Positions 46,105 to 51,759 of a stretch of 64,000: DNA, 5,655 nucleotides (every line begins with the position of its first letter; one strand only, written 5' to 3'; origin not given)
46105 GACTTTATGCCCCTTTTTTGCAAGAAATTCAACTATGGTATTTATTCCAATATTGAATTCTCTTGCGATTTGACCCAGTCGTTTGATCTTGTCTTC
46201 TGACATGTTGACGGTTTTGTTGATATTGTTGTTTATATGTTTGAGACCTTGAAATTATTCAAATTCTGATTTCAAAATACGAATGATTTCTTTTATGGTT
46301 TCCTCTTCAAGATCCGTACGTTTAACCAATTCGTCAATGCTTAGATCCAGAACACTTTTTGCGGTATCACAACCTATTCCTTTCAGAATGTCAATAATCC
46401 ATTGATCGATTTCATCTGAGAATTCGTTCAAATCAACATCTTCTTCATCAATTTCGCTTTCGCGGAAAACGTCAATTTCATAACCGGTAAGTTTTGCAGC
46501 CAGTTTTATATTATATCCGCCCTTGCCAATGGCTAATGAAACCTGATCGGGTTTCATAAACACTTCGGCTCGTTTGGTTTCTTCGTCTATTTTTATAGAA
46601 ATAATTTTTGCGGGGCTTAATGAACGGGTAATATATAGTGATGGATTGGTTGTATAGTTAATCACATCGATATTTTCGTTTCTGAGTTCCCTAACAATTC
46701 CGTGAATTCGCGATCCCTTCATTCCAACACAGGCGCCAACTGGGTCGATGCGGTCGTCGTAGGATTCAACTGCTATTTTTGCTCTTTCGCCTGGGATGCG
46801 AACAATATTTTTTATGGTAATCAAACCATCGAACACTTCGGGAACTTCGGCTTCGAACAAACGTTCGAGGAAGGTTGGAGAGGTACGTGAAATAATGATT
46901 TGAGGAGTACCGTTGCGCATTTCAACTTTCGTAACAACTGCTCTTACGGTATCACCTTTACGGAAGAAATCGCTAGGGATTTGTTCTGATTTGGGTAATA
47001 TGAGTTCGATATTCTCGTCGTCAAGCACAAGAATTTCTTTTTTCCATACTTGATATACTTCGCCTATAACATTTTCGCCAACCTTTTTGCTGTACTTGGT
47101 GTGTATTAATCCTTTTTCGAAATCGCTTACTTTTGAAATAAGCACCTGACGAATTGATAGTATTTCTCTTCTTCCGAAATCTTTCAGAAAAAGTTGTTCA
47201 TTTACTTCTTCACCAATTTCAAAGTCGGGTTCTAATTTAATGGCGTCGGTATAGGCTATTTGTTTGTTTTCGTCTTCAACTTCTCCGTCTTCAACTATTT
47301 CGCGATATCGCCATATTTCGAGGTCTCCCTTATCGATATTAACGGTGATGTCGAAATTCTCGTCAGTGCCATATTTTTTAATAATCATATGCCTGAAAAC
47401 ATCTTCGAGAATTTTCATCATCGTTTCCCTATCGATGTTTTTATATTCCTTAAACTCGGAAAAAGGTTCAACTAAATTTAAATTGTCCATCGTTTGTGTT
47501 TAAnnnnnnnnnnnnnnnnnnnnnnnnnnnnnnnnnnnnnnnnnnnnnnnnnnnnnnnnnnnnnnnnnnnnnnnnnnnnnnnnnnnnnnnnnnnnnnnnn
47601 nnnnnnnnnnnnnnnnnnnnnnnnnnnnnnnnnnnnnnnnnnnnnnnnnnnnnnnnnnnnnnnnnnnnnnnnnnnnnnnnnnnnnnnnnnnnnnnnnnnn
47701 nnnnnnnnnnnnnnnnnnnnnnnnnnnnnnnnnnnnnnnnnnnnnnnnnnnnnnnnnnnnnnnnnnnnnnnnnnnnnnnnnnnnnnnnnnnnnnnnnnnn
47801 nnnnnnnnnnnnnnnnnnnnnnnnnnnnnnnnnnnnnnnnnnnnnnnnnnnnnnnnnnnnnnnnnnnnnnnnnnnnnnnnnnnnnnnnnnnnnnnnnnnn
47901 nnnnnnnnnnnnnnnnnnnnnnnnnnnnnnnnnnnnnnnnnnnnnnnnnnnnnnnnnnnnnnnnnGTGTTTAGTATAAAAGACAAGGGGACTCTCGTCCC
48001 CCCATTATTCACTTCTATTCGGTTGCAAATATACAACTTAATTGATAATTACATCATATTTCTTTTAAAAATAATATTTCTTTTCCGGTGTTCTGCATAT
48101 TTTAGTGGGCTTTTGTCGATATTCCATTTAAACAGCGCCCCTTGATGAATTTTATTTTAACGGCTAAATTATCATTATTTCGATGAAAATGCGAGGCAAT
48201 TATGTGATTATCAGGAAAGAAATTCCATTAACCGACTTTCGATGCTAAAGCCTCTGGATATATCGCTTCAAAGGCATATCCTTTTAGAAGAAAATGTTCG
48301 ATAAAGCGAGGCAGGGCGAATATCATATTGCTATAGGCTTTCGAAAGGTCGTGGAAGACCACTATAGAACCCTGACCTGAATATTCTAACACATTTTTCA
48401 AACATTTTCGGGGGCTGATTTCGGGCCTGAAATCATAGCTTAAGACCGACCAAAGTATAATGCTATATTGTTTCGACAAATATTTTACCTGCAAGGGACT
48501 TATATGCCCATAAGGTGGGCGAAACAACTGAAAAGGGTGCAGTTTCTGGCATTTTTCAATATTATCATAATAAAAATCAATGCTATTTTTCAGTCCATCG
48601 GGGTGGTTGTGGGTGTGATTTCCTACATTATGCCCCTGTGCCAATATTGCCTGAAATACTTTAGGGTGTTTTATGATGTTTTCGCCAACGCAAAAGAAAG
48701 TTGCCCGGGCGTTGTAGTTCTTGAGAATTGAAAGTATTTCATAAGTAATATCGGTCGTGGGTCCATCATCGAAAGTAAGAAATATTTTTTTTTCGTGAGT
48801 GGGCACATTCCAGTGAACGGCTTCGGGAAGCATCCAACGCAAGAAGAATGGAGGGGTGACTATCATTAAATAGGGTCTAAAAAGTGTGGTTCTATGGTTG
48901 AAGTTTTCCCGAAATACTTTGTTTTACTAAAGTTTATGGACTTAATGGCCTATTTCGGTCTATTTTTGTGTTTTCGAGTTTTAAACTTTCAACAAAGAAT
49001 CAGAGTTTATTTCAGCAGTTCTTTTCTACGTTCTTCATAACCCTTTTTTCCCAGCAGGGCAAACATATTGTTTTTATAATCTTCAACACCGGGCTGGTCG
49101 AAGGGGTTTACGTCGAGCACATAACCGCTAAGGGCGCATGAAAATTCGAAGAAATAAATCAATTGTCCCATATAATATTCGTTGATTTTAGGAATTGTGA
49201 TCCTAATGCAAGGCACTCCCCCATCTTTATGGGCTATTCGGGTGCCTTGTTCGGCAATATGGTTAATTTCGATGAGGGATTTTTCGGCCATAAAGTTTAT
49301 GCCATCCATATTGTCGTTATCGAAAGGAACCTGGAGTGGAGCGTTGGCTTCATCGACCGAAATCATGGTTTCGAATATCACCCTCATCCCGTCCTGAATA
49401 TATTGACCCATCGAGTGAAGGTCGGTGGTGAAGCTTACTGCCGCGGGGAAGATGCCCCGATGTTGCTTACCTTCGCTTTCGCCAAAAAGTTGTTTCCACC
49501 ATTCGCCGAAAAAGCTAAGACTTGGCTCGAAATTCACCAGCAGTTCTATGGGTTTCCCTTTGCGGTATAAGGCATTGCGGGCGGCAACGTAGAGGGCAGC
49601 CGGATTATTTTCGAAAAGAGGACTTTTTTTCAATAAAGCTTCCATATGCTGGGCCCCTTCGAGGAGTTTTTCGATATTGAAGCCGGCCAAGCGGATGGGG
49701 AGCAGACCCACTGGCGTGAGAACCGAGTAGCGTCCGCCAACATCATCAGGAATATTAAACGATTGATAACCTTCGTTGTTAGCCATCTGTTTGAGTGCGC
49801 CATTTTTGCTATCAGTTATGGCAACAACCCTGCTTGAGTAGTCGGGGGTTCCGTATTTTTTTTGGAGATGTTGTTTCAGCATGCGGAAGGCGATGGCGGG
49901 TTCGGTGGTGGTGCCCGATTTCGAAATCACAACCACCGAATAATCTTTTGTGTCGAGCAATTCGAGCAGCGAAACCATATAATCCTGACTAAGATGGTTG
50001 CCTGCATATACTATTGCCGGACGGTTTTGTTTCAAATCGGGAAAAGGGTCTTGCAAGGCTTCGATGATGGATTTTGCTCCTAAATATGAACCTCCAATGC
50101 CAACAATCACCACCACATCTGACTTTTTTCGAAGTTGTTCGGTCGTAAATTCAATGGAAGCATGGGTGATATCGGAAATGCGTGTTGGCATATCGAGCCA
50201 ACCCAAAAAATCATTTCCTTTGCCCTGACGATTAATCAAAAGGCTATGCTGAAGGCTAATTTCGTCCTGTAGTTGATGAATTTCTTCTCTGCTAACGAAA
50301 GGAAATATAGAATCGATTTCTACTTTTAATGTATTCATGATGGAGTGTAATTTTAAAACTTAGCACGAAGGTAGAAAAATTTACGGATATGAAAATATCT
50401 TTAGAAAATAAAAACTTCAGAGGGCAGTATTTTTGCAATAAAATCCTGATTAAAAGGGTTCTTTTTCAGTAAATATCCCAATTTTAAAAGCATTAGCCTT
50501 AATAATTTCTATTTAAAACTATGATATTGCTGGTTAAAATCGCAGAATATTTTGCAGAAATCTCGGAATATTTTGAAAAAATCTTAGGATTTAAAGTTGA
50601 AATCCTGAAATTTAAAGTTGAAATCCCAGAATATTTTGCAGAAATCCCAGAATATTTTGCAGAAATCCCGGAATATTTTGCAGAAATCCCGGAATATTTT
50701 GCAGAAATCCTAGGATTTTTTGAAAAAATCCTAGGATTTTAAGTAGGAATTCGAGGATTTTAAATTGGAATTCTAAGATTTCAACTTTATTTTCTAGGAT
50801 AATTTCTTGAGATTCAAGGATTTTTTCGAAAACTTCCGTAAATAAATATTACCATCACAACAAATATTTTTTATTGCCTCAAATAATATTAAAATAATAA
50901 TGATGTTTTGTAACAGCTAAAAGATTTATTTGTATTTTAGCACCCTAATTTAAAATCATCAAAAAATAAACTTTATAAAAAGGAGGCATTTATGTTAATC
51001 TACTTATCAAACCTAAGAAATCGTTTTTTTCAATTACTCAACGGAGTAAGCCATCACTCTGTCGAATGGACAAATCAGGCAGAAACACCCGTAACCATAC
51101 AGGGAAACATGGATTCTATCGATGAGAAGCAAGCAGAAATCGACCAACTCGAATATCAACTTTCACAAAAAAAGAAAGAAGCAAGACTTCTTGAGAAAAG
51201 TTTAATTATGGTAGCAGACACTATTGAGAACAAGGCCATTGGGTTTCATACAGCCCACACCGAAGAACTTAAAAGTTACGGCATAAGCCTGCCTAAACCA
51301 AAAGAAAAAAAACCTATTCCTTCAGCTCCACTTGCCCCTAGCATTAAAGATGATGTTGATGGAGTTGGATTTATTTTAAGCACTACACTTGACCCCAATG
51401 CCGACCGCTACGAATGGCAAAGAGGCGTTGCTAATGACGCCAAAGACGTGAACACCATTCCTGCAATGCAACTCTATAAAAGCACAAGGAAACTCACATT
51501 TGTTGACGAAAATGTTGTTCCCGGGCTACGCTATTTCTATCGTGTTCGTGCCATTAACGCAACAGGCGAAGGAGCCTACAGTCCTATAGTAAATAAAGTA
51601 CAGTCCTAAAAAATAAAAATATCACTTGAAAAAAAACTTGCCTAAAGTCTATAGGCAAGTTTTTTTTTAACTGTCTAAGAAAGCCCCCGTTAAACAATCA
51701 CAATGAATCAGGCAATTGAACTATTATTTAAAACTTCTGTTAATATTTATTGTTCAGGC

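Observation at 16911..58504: Four separate intergenic tandem arrays all share an exact 21-bp period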

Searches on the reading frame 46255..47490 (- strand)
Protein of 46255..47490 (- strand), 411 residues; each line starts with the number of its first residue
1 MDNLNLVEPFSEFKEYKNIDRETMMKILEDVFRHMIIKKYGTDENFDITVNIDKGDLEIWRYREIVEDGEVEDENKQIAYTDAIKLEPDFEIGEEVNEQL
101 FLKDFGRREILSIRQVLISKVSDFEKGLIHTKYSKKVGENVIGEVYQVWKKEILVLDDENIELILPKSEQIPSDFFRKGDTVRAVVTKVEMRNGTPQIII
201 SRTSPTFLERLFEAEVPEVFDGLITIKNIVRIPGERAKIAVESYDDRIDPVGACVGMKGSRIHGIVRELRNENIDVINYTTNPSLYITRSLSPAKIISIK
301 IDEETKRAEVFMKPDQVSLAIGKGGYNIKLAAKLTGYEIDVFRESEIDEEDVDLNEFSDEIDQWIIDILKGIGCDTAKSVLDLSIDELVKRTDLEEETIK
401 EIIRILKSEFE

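Call 44: search_protein_families(library=pfam, proteins=[window:46255-47490:-], max_evalue=0.01)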
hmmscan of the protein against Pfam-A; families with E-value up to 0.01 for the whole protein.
window:46255-47490:- (411 aa): 6 families
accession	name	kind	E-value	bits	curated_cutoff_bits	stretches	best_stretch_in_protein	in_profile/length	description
PF08529.16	NusA_N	-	1.1e-29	103.6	23.8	1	6-126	2-118/119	NusA N-terminal domain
PF13184.12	KH_5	-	5.7e-28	97.3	27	1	233-301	1-69/69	NusA-like KH domain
PF23095.1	KH_NusA_C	-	1.2e-06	28.9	34.2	1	311-341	4-34/59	Transcription termination/antitermination protein NusA, KH domain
PF07650.23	KH_2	-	5e-06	26.7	22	1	286-348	5-67/78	KH domain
PF00575.29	S1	-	1.1e-05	26.1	22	1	136-197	3-70/74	S1 RNA binding domain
PF00013.35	KH_1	-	0.00025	21.2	21.5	0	309-346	3-39/66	KH domain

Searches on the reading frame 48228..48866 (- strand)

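Call 44: search_protein_families(library=pfam, proteins=[window:48228-48866:-], max_evalue=0.01)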
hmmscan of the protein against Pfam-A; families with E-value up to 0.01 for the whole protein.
window:48228-48866:- (212 aa): 1 family
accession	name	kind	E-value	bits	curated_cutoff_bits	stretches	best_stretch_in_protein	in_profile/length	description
PF01522.26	Polysacc_deac_1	-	2e-26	92.8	23.1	1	21-129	2-115/124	Polysaccharide deacetylase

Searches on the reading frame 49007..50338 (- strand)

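Call 10: search_protein_families(library=pfam, proteins=[window:49007-50338:-])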
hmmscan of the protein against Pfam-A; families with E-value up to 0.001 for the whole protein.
window:49007-50338:- (443 aa): 1 family
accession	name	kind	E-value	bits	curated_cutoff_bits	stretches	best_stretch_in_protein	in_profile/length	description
PF00342.24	PGI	-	1.1e-29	103.9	22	1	74-422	97-459/486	Phosphoglucose isomerase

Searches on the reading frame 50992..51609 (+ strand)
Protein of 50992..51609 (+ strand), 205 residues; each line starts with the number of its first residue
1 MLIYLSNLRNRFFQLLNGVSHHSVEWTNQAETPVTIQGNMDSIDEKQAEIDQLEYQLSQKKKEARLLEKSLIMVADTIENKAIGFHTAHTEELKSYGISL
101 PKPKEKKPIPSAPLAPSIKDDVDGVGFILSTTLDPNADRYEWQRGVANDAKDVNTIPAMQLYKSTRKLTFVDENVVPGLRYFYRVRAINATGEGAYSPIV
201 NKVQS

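Call 10: search_protein_families(library=pfam, proteins=[window:50992-51609:+])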
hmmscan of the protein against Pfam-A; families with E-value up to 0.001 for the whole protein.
window:50992-51609:+ (205 aa): 0 families

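Call 44: search_protein_families(library=pfam, proteins=[window:50992-51609:+], max_evalue=0.01)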
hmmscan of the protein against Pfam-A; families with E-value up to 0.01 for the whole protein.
window:50992-51609:+ (205 aa): 1 family
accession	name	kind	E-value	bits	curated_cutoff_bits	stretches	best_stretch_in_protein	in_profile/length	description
PF00041.27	fn3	-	0.0022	18.6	25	0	155-201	42-82/84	Fibronectin type III domain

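Call 45: find_encoding_contigs(protein=window:50992-51609:+, flank=3000, max_places=10)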
Protein window:50992-51609:+ (205 aa): 20 contigs read that carry it; 10 places shown.
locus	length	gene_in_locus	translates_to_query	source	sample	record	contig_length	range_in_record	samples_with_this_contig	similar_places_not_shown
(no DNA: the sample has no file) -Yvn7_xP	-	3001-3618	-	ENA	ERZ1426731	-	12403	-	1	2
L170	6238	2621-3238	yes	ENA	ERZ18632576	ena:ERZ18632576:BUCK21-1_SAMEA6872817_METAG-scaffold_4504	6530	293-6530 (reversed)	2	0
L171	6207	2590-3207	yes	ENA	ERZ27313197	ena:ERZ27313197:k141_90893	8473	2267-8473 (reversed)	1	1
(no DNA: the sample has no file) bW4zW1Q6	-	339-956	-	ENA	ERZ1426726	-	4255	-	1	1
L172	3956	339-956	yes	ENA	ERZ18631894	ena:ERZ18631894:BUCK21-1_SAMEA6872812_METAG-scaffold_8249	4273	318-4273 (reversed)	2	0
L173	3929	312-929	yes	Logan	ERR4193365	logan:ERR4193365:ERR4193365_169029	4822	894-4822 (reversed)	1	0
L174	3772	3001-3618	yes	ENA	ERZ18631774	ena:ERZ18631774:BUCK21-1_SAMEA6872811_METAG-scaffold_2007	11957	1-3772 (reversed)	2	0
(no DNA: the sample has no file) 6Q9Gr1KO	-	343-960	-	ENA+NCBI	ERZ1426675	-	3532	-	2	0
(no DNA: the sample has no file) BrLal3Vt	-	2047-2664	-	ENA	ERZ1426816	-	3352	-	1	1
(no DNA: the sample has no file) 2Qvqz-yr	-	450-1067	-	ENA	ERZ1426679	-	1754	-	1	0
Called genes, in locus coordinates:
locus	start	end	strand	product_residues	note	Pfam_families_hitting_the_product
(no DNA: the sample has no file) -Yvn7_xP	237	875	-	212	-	PF01522:Polysacc_deac_1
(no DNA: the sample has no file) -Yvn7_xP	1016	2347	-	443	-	PF00342:PGI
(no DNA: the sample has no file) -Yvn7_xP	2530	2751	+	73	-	-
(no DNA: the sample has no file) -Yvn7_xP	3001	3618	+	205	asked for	-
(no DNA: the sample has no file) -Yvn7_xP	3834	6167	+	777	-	PF26766:Choice_anch_L, PF18911:PKD_4, PF13585:CHU_C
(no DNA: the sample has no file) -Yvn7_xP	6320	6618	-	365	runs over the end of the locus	PF00793:DAHP_synth_1, PF01817:CM_2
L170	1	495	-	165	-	?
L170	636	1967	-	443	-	PF00342:PGI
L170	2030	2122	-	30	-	-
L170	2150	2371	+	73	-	-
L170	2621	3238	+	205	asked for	-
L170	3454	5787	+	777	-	PF26766:Choice_anch_L, PF18911:PKD_4, PF13585:CHU_C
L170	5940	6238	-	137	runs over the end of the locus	PF01817:CM_2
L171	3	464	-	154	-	?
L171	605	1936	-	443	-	PF00342:PGI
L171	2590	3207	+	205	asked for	-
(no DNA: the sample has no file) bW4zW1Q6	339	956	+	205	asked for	-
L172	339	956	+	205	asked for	-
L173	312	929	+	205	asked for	-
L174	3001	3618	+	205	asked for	-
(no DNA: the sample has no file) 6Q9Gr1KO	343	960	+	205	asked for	-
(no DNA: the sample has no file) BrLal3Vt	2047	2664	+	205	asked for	-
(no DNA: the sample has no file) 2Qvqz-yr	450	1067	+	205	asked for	-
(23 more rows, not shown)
